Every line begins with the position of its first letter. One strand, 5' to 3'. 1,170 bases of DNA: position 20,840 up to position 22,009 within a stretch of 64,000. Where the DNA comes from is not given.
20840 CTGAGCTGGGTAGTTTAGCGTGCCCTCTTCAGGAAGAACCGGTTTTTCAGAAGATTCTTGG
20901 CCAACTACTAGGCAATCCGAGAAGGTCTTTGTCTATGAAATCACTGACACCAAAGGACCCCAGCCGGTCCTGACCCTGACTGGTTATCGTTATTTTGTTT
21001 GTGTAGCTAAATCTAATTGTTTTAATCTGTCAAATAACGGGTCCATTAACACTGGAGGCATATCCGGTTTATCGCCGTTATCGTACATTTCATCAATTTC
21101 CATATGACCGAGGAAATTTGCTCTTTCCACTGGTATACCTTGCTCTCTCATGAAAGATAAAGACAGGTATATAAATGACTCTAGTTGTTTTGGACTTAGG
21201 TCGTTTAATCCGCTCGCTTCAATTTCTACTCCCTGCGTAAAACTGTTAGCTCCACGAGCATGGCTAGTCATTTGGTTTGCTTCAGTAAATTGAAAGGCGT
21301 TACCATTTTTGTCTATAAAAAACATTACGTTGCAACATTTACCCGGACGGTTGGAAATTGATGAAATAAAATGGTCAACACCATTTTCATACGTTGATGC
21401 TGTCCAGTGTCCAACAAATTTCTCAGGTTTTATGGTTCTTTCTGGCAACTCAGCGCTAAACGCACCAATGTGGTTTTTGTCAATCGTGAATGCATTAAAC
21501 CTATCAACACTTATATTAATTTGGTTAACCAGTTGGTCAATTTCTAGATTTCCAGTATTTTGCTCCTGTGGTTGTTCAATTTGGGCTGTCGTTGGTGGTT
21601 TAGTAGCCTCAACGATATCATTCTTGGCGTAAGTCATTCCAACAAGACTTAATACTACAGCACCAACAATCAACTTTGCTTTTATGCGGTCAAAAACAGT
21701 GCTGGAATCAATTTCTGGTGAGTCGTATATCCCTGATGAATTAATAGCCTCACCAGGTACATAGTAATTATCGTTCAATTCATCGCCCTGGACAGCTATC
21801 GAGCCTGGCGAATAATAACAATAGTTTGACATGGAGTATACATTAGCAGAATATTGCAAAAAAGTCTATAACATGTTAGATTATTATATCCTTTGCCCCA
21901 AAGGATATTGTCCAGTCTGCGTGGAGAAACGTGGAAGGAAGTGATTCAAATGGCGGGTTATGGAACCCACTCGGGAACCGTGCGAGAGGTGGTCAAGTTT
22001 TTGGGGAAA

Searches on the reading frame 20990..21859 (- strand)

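Call 76: search_protein_families(library=pfam, proteins=[window:20990-21859:-], max_evalue=0.001)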
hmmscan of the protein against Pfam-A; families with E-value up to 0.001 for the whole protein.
window:20990-21859:- (289 aa): 1 family
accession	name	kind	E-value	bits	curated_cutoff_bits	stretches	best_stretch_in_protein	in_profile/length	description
PF01510.30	Amidase_2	-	3.5e-10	40.7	26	1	144-255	4-122/131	N-acetylmuramoyl-L-alanine amidase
